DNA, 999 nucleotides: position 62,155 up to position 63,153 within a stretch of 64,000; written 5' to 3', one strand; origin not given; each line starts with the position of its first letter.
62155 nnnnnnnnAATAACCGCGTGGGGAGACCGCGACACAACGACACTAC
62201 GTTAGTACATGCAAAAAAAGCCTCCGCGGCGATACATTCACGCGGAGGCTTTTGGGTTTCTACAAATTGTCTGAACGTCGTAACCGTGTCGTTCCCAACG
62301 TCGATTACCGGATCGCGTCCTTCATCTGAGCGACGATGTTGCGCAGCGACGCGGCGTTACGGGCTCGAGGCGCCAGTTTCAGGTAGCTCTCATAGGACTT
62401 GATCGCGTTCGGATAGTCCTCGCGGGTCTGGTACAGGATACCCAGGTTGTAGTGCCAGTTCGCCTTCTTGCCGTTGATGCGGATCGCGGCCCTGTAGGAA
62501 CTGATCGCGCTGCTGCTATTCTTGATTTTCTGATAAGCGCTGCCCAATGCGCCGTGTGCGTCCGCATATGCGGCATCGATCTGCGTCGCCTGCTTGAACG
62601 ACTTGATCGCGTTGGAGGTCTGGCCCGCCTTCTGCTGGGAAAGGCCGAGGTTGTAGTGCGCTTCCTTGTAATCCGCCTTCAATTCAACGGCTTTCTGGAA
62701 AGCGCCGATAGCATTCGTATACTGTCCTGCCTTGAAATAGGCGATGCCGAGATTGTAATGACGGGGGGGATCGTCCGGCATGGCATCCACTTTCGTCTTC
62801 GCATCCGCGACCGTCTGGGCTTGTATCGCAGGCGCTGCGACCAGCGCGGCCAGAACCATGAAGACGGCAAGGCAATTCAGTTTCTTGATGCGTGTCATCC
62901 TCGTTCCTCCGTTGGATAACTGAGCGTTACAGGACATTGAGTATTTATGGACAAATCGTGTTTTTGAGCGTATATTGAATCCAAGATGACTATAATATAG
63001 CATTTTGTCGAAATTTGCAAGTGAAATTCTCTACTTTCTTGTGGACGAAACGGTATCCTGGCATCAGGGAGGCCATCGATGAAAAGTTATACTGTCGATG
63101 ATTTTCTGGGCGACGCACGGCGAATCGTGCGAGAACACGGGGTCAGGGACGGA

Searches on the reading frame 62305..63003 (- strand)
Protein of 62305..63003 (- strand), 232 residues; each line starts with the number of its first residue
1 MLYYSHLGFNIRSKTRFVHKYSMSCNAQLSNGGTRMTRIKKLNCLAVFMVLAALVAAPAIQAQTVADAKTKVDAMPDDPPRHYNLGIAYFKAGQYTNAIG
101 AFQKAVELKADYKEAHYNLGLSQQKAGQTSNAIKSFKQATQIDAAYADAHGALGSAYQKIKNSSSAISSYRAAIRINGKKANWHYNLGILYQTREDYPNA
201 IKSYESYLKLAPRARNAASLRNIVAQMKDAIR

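Call 3: search_protein_families(library=pfam, proteins=[window:62305-63003:-])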
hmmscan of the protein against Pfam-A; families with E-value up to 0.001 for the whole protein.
window:62305-63003:- (232 aa): 18 families
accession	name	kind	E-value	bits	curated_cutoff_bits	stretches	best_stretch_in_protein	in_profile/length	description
PF00515.34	TPR_1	-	5.2e-28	96.1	27.8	3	82-111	4-33/34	Tetratricopeptide repeat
PF13414.12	TPR_11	-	5e-24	84.1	26.8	3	88-127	3-42/42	TPR repeat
PF07719.23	TPR_2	-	9.3e-24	82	27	3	82-109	4-31/34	Tetratricopeptide repeat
PF13181.12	TPR_8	-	3.1e-20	71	25.7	3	82-111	4-33/34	Tetratricopeptide repeat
PF13432.12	TPR_16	-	5.3e-19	68.8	32.7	3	83-145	1-63/65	Tetratricopeptide repeat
PF13424.12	TPR_12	-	3e-15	56.6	30.1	1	83-143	7-75/77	Tetratricopeptide repeat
PF13176.12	TPR_7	-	4.6e-15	54.8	27.9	0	185-213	3-31/36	Tetratricopeptide repeat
PF13174.12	TPR_6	-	5.8e-13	49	26.3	0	83-107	4-28/33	Tetratricopeptide repeat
PF13371.12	TPR_9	-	6.2e-12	45.8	35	1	157-222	5-70/73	Tetratricopeptide repeat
PF13431.12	TPR_17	-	9.9e-12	44.6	24.4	0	101-133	1-33/34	Tetratricopeptide repeat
PF14559.12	TPR_19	-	7.2e-11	42.7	25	0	125-167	3-45/68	Tetratricopeptide repeat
PF13428.12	TPR_14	-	6.3e-09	36.1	23.5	0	83-120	5-42/44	Tetratricopeptide repeat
PF23914.1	TPR_CcmH_CycH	-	9.1e-07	29.3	42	0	70-116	41-87/158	Cytochrome c-type biogenesis protein H TPR domain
PF14561.12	TPR_20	-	8.4e-06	26.5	25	0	61-113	4-56/90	Tetratricopeptide repeat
PF13374.12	TPR_10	-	4.4e-05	23.8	27.5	0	84-108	7-31/42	Tetratricopeptide repeat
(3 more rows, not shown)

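Call 4: search_protein_families(library=ncbifam, proteins=[window:62305-63003:-])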
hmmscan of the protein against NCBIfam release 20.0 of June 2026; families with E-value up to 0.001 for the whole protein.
window:62305-63003:- (232 aa): 25 families
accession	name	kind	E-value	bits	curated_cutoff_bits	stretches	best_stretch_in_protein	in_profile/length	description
NF040959.1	MamA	equivalog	6.9e-23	81.2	200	2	113-213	71-171/204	magnetosome protein MamA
TIGR02521.1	type_IV_pilW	equivalog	2.9e-18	66.3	154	2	118-225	36-143/234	type IV pilus biogenesis/stability protein PilW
TIGR02917.1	PEP_TPR_lipo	equivalog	8.7e-16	57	312.2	1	56-223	336-508/899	XrtA/PEP-CTERM system TPR-repeat protein PrsT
NF033762.1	social_mot_Tgl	equivalog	1.7e-15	57.1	225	1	114-208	32-127/252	social motility TPR repeat lipoprotein Tgl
NF033758.1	gliding_GltE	equivalog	3e-14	52.8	225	1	61-211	206-355/411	adventurous gliding motility TPR repeat lipoprotein GltE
NF047507.1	TPR_BatC_Lepto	exception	3.3e-13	49.6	175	1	75-149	54-132/214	TPR repeat-containing protein BatC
TIGR02552.1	LcrH_SycD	equivalog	1.2e-12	47.7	104.8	2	115-230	20-135/136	SycD/LcrH family type III secretion system chaperone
NF008391.2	PRK11189.1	equivalog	4.9e-11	42.7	250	1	73-141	93-161/297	lipoprotein NlpI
TIGR00540.1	TPR_hemY_coli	hypoth_equivalog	1.1e-10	40.8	142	2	58-139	305-385/385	heme biosynthesis-associated TPR protein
NF033920.0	C39_PA2778_fam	equivalog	2e-09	37.2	150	1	62-142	173-253/255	PA2778 family cysteine peptidase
NF047371.1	FlcA_CTERM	equivalog_domain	2.1e-09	36.4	300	2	87-175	447-535/646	periplasmic flagellar collar protein FlcA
NF047558.1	TPR_END_plus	domain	5.1e-09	35.9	32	1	82-114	2-34/56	TPR end-of-group domain-containing protein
NF008520.0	PRK11447.1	equivalog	1.1e-08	33.5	858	1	120-186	276-342/1157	cellulose synthase complex outer membrane protein BcsC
NF052230.1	T9SS_PorE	exception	1.4e-08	33.5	600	1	153-217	63-127/648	PorE family type IX secretion system protein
NF002725.1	PRK02603.1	equivalog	2.9e-08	33.9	143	1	82-140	75-133/173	photosystem I assembly protein Ycf3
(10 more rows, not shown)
